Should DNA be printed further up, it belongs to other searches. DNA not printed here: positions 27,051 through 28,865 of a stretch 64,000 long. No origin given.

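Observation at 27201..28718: Tes / GDGT-MAS-like multi-cluster radical SAM enzyme in a planctomycete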

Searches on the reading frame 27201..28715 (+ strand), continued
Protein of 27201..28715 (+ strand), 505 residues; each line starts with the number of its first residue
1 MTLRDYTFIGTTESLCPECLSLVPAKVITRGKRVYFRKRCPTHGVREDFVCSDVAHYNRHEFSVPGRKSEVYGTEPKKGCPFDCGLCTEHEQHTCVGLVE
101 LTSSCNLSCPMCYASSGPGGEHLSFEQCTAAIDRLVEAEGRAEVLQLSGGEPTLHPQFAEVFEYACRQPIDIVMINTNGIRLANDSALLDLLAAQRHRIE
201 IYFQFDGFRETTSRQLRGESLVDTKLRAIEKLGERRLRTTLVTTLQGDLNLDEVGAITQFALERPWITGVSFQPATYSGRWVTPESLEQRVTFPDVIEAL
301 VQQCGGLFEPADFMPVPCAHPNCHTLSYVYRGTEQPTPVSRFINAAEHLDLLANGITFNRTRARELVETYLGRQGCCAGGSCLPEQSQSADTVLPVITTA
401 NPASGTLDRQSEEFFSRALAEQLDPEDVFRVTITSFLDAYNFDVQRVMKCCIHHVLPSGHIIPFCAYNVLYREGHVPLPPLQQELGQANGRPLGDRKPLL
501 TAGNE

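Call 92: list_cluster_members(proteins=[P0135, P0164, P0188, P0149, P0155, P0197, P0190, P0143, P0130, P0136])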
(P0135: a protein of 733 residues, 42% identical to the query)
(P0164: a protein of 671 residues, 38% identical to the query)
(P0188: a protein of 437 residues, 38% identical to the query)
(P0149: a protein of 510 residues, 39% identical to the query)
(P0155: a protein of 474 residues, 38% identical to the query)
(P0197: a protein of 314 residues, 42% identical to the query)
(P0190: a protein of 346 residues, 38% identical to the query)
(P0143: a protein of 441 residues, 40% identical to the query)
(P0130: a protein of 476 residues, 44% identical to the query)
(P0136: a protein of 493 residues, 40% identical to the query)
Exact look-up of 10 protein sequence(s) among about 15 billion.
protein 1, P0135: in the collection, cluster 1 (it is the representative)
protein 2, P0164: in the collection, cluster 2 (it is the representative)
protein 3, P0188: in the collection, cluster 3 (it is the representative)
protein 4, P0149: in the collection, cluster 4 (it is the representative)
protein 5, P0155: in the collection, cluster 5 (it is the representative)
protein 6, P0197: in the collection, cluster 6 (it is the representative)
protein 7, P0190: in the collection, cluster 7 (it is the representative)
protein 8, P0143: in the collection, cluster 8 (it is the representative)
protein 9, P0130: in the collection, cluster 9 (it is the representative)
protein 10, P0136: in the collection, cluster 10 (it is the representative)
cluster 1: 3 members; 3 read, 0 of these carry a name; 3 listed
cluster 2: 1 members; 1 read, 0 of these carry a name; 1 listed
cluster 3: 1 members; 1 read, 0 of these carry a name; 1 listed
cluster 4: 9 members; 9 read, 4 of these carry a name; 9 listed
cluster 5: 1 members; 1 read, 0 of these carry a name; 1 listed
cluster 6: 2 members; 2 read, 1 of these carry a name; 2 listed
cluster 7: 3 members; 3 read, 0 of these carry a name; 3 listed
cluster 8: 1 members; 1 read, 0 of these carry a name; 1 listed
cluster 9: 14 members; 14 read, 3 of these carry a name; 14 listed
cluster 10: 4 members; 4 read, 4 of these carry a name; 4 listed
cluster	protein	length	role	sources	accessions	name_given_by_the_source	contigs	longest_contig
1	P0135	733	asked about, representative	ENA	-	-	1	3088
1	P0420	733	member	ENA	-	-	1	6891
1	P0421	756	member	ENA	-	-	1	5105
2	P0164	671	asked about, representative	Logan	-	-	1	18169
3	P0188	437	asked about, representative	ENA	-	-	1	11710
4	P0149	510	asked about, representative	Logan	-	-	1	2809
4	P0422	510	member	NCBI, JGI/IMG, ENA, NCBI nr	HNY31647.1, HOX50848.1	MAG TPA: radical SAM protein [Fibrobacteria bacterium] | radical SAM protein [Fibrobacteria bacterium]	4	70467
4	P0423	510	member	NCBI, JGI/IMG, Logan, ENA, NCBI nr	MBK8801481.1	MAG: radical SAM protein [Fibrobacteres bacterium] | uncharacterized radical SAM superfamily Fe-S cluster-containing enzyme | radical SAM protein [Fibrobacterota bacterium]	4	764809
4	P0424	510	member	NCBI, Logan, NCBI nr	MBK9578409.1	MAG: radical SAM protein [Fibrobacteres bacterium] | radical SAM protein [Fibrobacterota bacterium]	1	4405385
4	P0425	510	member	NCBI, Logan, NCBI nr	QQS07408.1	MAG: radical SAM protein [Fibrobacterota bacterium]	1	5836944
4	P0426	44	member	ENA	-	-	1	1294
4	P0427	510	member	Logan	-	-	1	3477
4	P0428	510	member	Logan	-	-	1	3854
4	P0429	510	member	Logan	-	-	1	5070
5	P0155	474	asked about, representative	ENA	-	-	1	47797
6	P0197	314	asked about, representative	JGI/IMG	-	uncharacterized radical SAM superfamily Fe-S cluster-containing enzyme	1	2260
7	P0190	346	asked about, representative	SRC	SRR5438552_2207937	-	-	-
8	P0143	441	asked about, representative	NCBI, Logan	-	-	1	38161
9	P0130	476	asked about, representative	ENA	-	-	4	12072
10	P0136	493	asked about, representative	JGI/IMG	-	uncharacterized radical SAM superfamily Fe-S cluster-containing enzyme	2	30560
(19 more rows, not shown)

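Call 93: find_encoding_contigs(protein=P0164, flank=5000, max_places=2)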
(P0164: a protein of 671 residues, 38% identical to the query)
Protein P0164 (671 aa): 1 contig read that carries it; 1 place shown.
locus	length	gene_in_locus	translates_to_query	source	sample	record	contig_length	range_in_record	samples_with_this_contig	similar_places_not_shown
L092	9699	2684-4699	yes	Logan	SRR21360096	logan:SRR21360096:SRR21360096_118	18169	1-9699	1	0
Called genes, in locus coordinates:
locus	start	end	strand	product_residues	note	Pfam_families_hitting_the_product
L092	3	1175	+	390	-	?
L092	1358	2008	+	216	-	-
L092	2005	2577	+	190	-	-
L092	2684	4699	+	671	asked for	PF01790:LGT, PF23545:Zn_ribbon_HMPTM, PF04055:Radical_SAM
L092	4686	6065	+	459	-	PF00581:Rhodanese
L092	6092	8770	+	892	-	PF14498:Glyco_hyd_65N_2, PF00754:F5_F8_type_C (weak), PF22633:F5_F8_type_C_2 (weak), PF14498:Glyco_hyd_65N_2, PF22124:Glyco_hydro_95_cat, PF21307:Glyco_hydro_95_C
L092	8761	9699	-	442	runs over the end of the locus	PF01408:GFO_IDH_MocA, PF19051:GFO_IDH_MocA_C2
